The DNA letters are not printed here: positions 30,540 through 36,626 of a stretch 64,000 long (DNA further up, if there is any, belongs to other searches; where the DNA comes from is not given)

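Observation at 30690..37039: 1,930-aa peptidase C25 (gingipain/PorU-like) protein with an intact catalytic dyad and a T9SS C-terminal domain, followed by a small OMP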

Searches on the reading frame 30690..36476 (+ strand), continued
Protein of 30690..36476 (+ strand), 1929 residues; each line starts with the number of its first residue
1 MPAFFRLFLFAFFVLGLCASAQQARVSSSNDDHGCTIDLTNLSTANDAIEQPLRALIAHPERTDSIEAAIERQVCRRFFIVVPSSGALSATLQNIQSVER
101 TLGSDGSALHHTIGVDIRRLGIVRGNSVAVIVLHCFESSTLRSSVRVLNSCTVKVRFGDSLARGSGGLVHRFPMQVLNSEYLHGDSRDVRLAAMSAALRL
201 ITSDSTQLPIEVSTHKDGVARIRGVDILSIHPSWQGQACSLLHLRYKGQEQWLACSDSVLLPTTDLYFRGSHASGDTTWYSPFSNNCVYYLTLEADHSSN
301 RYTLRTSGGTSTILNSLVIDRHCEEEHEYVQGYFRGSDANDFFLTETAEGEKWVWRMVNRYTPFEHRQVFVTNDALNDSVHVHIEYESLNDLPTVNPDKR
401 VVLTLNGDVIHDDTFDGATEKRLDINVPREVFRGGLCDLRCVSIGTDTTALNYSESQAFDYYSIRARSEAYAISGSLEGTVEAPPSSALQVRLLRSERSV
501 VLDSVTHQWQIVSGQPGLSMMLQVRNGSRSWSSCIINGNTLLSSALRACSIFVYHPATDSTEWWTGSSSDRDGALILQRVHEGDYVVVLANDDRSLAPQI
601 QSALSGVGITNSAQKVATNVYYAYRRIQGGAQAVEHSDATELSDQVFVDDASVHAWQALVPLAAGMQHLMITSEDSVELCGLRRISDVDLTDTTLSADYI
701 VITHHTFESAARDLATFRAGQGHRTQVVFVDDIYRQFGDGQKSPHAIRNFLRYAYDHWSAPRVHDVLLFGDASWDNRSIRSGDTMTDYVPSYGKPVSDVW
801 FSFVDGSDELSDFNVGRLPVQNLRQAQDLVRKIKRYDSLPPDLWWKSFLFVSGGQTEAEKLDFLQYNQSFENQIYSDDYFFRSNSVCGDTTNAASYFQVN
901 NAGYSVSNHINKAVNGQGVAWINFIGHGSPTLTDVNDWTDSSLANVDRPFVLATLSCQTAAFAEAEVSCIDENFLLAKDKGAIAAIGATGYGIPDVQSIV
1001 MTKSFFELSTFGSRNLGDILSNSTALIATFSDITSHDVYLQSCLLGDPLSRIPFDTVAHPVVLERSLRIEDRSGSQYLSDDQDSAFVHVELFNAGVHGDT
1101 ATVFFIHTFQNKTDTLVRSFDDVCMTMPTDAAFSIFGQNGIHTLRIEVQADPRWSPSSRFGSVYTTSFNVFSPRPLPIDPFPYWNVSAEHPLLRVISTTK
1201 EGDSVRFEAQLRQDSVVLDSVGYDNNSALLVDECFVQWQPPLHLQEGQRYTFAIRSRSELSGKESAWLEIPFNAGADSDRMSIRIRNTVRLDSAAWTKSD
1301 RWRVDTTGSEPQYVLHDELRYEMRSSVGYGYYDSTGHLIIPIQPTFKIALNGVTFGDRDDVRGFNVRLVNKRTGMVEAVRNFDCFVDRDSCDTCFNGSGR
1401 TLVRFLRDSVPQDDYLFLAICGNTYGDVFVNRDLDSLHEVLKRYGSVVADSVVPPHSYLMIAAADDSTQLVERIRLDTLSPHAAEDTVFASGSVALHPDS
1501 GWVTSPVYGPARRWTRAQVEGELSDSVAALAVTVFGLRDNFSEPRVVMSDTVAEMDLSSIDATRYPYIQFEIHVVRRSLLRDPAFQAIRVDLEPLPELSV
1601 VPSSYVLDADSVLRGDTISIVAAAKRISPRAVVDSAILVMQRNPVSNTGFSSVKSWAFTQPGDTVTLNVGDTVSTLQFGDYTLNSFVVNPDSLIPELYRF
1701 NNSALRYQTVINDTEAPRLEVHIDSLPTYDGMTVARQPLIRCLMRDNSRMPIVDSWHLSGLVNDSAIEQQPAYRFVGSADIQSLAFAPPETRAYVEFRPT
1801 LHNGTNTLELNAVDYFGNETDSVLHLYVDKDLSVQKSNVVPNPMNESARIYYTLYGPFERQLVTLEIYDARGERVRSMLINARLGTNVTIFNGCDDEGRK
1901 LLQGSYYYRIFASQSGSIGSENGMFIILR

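Call 41: search_protein_families(library=ncbifam, alignment_id=A2, max_evalue=0.001)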
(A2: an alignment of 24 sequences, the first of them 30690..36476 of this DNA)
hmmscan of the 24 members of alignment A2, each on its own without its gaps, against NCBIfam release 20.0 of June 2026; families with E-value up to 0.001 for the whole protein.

A. member 1, window:30690-36476:+ (1929 aa): 2 families
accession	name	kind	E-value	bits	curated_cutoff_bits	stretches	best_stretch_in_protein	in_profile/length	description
NF033707.1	T9SS_sortase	equivalog_domain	1.2e-61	208.7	420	2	671-1053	342-733/1095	type IX secretion system sortase PorU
NF052324.1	PorU_rel_Nterm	equivalog_domain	4.6e-58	197.1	450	1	617-1151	322-866/879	putative type IX secretion system sortase PorU2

B. families by the number of members that match (of 24 scanned): 11 families
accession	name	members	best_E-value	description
NF052324.1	PorU_rel_Nterm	24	3.2e-125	putative type IX secretion system sortase PorU2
NF033707.1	T9SS_sortase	23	6.6e-114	type IX secretion system sortase PorU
TIGR04183.1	Por_Secre_tail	17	1.6e-08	T9SS type A sorting domain-containing protein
NF005176.1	PRK06655.1-1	7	9.3e-08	flagellar hook assembly protein FlgD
NF009276.0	PRK12633.1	4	1.1e-07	flagellar basal body rod modification protein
NF009453.0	PRK12813.1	3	1.2e-06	flagellar basal body rod modification protein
NF009452.0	PRK12812.1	3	4.5e-05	flagellar basal body rod modification protein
NF052228.1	T9SS_PorZ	2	2.7e-05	type IX secretion system anionic LPS delivery protein PorZ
NF052323.1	T9SSA_dep_M6i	1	2.9e-11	T9SS-dependent M6-like inactivated metalloprotease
NF009277.0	PRK12634.1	1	7.6e-06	flagellar basal body rod modification protein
TIGR04131.1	Bac_Flav_CTERM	1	0.00028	T9SS type B sorting domain-containing protein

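Call 42: search_protein_families(library=pfam, alignment_id=A2, max_evalue=0.001)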
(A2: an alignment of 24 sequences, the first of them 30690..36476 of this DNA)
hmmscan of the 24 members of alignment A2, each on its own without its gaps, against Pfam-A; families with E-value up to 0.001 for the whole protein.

A. member 1, window:30690-36476:+ (1929 aa): 3 families
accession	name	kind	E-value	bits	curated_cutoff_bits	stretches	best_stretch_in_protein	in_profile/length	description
PF01364.23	Peptidase_C25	-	6.7e-70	236.6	23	1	699-1050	1-372/374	Peptidase family C25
PF15711.10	ILEI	-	9.7e-07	29.7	27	1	1362-1463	1-87/90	Interleukin-like EMT inducer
PF13860.13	FlgD_ig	-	0.00019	21.8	27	1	1863-1914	25-77/79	FlgD Ig-like domain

B. families by the number of members that match (of 24 scanned): 7 families
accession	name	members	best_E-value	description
PF01364.23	Peptidase_C25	24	2.3e-87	Peptidase family C25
PF15711.10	ILEI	18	5.3e-52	Interleukin-like EMT inducer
PF13860.13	FlgD_ig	16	2.2e-12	FlgD Ig-like domain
PF18962.6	Por_Secre_tail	6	1.4e-07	Secretion system C-terminal sorting domain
PF13585.12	CHU_C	6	1.6e-06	CHU_C Type IX secretion signal domain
PF07705.17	CARDB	4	9.1e-25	CARDB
PF08126.16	Propeptide_C25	3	1.5e-10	Propeptide_C25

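Call 43: find_homologous_proteins(query=A2, max_evalue=1e-20)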
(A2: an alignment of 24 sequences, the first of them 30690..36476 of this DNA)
Query A2 (24 sequences) (1929 aa, profile of the alignment): 18 proteins with E <= 1e-20 among 8000 candidates.
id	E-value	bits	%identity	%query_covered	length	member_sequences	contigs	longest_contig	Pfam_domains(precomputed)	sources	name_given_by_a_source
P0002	0.0e+0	2160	24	89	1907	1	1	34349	PF15711.11,PF13585.13,PF07705.18,PF13860.13,PF01364.25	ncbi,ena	-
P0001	0.0e+0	1974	100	100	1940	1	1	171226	PF15711.11,PF01364.25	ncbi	-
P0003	9.2e-210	718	34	19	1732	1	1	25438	PF08126.17,PF15711.11,PF13860.13,PF01364.25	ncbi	-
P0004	2.5e-183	630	25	65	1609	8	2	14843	PF15711.11,PF01364.25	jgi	jgi:hypothetical protein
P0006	1.4e-139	485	24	24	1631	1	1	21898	PF01364.25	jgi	jgi:hypothetical protein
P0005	7.1e-134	466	25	21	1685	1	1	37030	PF01364.25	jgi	jgi:hypothetical protein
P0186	2.7e-116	408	21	22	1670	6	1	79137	PF13860.13,PF01364.25,PF19077.7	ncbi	-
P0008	1.7e-79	286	27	19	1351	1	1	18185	PF08126.17,PF18962.8,PF13860.13,PF01364.25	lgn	-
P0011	3.0e-77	278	24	19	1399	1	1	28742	PF08126.17,PF13860.13,PF01364.25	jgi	jgi:hypothetical protein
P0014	6.3e-71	257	27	19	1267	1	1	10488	PF13860.13,PF01364.25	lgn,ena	-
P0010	2.9e-53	199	28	22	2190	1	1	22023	PF01364.25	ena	-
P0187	1.5e-52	196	25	15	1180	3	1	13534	PF01364.25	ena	-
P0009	5.4e-52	195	30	18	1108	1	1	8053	PF01364.25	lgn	-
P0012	2.7e-46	176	28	19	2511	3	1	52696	PF01364.25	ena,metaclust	metaclust:\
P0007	7.7e-45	171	25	18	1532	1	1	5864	PF13517.13,PF07593.19,PF01364.25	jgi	jgi:hypothetical protein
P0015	2.1e-43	166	23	18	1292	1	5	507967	PF01364.25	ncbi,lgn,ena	-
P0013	4.8e-36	142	28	18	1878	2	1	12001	PF02369.23,PF01364.25,PF09134.17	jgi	-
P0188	1.3e-25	107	24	15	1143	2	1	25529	PF01364.25,PF19077.7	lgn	-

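Call 48: find_encoding_contigs(protein=P0003, flank=10000, max_places=1)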
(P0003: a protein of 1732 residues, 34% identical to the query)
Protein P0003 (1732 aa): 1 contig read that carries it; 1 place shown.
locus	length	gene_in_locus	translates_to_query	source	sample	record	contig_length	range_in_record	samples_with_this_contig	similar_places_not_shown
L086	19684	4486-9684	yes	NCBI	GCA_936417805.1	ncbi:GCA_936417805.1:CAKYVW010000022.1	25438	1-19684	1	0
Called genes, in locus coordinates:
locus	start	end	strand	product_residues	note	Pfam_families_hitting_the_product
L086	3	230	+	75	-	?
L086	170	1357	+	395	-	PF13439:Glyco_transf_4, PF13579:Glyco_trans_4_4 (weak), PF00534:Glycos_transf_1, PF13692:Glyco_trans_1_4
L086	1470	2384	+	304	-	PF00535:Glycos_transf_2, PF13641:Glyco_tranf_2_3, PF13632:Glyco_trans_2_3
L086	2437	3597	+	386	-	PF01075:Glyco_transf_9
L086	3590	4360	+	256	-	PF03808:Glyco_tran_WecG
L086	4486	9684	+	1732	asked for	PF08126:Propeptide_C25, PF01364:Peptidase_C25, PF15711:ILEI, PF13860:FlgD_ig (weak)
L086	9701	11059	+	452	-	PF00696:AA_kinase, PF13840:ACT_7 (faint), PF22468:ACT_9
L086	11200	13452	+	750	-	PF01464:SLT, PF01476:LysM, PF23446:LysM1_NFP_LYK (faint), PF23473:LysM3_LYK4_5 (faint), PF23577:LysM_RLK (faint), PF01476:LysM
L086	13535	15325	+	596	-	PF13229:Beta_helix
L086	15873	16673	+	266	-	PF14534:DUF4440 (faint), PF12680:SnoaL_2, PF07366:SnoaL, PF12680:SnoaL_2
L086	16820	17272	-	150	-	PF00583:Acetyltransf_1, PF13673:Acetyltransf_10, PF13508:Acetyltransf_7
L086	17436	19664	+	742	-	PF05691:Raffinose_syn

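Call 49: find_encoding_contigs(protein=P0005, flank=10000, max_places=1)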
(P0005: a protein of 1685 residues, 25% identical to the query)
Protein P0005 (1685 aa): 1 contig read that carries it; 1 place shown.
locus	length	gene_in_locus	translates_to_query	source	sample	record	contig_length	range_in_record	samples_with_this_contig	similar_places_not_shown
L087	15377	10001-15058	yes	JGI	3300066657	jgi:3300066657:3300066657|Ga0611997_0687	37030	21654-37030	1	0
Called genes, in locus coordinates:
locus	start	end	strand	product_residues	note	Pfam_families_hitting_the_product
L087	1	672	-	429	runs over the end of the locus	PF03721:UDPG_MGDP_dh_N, PF00984:UDPG_MGDP_dh, PF03720:UDPG_MGDP_dh_C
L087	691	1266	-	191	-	PF25084:LbH_EIF2B, PF00132:Hexapep, PF25087:GMPPB_C (weak), PF00132:Hexapep (weak), PF14602:Hexapep_2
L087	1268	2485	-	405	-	PF01266:DAO, PF07992:Pyr_redox_2 (faint)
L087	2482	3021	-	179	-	-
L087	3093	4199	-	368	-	PF02706:Wzz (weak)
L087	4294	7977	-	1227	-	PF02574:S-methyl_trans, PF00809:Pterin_bind, PF02607:B12-binding_2, PF02310:B12-binding, PF02965:Met_synt_B12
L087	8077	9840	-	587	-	PF14052:Caps_assemb_Wzi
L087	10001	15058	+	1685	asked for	PF01364:Peptidase_C25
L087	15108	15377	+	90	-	?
